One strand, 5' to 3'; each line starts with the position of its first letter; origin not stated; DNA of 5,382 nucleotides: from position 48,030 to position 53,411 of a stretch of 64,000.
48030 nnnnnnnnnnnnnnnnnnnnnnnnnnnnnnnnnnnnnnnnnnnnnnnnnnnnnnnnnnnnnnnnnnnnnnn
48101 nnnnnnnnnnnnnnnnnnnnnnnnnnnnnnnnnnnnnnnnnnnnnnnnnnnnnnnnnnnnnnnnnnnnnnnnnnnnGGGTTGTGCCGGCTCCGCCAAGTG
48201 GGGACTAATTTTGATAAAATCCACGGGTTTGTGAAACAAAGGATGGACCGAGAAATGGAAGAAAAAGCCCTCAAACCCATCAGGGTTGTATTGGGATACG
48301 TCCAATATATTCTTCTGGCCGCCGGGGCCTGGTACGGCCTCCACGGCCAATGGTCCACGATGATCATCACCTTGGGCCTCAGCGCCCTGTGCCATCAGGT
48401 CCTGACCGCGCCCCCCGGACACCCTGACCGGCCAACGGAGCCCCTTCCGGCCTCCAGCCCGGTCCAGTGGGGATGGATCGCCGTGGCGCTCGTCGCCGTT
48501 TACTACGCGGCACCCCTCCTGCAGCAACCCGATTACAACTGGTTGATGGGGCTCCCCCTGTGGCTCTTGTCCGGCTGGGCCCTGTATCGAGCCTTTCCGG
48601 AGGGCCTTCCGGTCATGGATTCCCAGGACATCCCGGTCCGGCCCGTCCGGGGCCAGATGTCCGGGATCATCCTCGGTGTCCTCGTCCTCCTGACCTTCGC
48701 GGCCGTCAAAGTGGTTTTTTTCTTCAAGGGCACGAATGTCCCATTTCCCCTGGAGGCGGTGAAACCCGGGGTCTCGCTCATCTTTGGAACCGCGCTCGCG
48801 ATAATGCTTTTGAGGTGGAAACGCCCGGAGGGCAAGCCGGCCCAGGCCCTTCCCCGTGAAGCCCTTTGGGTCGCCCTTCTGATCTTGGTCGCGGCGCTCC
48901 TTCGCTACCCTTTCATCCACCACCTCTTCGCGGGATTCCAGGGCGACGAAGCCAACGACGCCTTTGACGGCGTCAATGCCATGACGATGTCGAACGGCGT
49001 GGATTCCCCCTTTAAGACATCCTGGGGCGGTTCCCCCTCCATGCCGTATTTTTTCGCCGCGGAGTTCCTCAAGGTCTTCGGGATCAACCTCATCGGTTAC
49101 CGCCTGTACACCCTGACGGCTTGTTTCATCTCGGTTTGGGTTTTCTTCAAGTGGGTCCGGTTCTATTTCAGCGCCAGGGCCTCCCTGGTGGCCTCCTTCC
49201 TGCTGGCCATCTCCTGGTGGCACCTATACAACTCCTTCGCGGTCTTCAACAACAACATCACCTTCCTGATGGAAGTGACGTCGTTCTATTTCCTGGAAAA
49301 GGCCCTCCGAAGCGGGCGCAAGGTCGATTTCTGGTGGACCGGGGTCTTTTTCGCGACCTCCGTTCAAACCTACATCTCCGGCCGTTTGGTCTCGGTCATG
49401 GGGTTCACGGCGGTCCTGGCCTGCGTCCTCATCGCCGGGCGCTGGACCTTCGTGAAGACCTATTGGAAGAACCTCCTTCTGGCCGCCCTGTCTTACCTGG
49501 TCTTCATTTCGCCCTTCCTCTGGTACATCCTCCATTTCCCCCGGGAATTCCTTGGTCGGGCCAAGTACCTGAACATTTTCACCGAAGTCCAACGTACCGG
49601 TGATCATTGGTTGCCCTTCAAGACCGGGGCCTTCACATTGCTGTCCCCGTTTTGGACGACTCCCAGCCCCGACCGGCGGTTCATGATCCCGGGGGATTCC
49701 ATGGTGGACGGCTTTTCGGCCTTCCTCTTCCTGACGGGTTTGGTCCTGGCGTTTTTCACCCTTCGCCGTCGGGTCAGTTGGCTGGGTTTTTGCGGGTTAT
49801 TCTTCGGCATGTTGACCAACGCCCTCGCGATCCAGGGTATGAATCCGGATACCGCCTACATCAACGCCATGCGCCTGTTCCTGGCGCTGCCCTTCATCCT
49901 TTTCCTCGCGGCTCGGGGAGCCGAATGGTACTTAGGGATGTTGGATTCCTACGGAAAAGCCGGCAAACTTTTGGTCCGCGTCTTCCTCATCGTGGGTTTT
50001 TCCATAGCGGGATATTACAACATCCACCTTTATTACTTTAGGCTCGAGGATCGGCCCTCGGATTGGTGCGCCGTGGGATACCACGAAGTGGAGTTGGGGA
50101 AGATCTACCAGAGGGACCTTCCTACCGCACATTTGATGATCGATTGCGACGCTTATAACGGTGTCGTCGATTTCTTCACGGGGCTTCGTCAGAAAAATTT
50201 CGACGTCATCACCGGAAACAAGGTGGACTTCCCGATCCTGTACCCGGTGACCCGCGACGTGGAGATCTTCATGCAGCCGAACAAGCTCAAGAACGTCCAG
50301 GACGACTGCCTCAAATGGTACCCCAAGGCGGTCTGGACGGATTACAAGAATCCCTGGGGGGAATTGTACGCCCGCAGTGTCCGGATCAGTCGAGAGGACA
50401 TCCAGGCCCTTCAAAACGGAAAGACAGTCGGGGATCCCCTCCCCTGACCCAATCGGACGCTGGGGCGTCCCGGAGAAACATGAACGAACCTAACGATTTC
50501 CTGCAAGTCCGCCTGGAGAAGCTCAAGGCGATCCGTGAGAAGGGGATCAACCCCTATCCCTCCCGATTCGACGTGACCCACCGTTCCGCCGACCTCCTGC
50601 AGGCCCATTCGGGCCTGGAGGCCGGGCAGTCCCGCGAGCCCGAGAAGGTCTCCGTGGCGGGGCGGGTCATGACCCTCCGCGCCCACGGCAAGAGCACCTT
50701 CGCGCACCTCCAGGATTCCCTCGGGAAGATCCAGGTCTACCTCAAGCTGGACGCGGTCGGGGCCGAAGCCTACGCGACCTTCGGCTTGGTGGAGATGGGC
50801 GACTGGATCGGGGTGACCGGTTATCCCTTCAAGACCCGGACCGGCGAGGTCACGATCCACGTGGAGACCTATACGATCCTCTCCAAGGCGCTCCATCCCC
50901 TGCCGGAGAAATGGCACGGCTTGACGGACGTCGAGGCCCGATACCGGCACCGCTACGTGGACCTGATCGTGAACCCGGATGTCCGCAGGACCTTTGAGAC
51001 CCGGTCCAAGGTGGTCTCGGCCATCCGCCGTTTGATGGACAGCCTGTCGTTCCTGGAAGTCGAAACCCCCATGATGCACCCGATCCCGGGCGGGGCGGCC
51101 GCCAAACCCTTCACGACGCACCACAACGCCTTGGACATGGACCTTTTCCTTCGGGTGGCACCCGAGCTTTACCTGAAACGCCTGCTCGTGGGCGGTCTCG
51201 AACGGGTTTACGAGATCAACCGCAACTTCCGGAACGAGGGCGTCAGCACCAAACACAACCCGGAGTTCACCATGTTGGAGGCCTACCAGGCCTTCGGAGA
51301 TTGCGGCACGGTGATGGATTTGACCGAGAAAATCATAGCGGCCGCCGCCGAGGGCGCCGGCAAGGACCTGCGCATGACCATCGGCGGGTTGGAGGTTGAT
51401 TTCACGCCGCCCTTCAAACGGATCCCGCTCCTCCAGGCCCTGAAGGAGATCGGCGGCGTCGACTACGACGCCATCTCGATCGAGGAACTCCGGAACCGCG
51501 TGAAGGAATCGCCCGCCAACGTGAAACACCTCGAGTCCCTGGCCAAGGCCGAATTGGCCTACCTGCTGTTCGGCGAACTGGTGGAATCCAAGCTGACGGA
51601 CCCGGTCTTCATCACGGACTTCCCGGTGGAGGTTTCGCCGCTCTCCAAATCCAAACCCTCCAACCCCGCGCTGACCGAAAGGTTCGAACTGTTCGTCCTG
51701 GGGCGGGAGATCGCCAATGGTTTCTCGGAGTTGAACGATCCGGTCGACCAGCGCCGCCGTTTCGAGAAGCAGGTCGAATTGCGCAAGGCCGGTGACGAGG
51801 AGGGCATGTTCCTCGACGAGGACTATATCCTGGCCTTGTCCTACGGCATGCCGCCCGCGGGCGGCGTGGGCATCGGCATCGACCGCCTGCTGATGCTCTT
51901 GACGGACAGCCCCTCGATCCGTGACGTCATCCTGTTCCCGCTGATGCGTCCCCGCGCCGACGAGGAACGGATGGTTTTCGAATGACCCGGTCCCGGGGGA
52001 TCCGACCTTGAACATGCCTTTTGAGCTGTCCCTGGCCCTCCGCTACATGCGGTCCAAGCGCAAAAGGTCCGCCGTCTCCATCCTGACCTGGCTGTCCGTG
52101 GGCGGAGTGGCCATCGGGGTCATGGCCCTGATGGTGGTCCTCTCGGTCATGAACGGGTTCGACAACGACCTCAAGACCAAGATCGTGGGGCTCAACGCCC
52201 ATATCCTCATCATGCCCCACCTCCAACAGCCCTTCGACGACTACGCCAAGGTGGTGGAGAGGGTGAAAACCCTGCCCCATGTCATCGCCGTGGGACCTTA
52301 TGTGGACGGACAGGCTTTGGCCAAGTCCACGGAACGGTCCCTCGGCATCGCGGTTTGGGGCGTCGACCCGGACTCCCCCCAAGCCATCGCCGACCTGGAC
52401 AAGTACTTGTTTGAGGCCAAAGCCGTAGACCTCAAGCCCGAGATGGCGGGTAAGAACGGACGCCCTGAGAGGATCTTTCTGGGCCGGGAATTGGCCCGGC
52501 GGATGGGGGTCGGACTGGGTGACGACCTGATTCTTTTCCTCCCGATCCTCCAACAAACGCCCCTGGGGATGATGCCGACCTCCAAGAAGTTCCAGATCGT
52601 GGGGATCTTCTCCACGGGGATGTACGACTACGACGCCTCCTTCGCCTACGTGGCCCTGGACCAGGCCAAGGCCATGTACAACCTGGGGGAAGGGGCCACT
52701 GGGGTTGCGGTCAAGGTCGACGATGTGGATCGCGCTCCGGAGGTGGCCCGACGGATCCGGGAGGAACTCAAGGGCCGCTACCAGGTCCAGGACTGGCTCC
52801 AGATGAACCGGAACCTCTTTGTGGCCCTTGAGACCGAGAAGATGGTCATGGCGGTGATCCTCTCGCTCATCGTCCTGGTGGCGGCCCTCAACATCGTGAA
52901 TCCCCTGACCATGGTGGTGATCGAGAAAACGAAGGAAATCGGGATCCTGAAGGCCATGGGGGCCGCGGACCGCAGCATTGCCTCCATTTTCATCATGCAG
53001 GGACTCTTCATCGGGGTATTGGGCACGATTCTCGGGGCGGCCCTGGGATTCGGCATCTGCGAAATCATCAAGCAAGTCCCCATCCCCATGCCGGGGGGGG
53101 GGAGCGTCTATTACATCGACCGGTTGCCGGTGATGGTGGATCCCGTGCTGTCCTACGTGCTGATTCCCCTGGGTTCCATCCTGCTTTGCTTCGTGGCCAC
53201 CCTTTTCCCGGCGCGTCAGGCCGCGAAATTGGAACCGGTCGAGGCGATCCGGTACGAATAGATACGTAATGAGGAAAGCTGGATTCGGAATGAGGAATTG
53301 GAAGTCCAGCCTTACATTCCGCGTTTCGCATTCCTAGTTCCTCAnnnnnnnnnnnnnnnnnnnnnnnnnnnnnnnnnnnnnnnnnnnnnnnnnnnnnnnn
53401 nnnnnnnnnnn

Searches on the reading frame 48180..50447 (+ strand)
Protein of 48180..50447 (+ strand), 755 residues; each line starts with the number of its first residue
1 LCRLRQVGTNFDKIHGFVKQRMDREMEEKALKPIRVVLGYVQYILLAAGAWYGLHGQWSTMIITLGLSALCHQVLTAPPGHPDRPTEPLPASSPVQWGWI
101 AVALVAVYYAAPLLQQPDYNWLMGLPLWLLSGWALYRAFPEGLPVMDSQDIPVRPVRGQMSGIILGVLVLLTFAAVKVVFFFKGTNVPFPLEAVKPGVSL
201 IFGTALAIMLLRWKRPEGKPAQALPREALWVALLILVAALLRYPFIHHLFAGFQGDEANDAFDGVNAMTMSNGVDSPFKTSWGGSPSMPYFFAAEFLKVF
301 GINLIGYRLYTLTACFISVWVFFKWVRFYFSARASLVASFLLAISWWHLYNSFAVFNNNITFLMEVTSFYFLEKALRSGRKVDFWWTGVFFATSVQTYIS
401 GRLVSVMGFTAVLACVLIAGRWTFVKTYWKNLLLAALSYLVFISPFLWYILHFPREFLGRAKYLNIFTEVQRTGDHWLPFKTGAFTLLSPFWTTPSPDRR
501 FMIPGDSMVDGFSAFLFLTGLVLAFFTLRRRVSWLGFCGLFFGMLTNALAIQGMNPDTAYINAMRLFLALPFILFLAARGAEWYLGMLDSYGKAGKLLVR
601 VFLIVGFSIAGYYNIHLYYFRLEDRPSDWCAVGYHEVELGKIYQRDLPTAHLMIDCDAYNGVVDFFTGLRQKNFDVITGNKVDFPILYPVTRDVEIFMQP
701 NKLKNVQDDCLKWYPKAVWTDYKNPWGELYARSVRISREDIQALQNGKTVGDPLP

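Call 62: search_protein_families(library=pfam, proteins=[window:48180-50447:+], max_evalue=0.00001)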
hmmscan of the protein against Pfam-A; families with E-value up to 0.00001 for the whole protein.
window:48180-50447:+ (755 aa): 1 family
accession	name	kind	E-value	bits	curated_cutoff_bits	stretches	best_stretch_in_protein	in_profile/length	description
PF13231.12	PMT_2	-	3.6e-10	40.7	26.1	1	286-449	3-160/160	Dolichyl-phosphate-mannose-protein mannosyltransferase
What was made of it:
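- A PMT_2-family glycosyltransferase lies 15 kb downstream at 48180-50447 (call 62).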

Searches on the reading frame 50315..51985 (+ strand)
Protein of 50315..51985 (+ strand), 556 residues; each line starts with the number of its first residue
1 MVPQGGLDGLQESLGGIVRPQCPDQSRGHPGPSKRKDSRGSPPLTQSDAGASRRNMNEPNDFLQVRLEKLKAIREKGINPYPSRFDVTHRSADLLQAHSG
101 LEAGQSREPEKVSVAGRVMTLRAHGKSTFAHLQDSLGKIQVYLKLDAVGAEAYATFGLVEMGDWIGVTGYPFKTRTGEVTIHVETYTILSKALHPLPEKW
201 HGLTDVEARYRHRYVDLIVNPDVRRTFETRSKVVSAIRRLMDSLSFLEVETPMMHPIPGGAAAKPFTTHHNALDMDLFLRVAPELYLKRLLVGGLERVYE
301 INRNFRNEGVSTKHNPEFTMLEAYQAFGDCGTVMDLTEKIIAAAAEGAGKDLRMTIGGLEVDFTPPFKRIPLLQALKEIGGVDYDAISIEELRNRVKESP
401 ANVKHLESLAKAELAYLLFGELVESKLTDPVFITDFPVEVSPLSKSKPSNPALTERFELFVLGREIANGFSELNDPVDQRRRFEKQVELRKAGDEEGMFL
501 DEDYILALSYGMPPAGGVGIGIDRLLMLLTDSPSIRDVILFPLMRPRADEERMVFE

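Call 62: search_protein_families(library=pfam, proteins=[window:50315-51985:+], max_evalue=0.00001)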
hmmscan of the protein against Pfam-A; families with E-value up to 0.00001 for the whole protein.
window:50315-51985:+ (556 aa): 2 families
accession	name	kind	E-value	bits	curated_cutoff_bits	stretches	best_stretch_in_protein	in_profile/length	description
PF00152.25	tRNA-synt_2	-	2.4e-90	303.1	25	1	206-544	2-307/308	tRNA synthetases class II (D, K and N)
PF01336.31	tRNA_anti-codon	-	1.1e-14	54.5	27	1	112-189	1-75/75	OB-fold nucleic acid binding domain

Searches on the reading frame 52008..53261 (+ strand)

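Call 62: search_protein_families(library=pfam, proteins=[window:52008-53261:+], max_evalue=0.00001)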
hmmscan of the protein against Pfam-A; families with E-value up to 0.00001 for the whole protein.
window:52008-53261:+ (417 aa): 2 families
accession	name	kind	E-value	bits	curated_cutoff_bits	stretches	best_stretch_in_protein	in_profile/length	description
PF12704.14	MacB_PCD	-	2.6e-19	70.8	27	1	27-252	1-206/207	MacB-like periplasmic core domain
PF02687.27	FtsX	-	4.2e-19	69.2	25.5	1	283-410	2-120/120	FtsX-like permease C-terminal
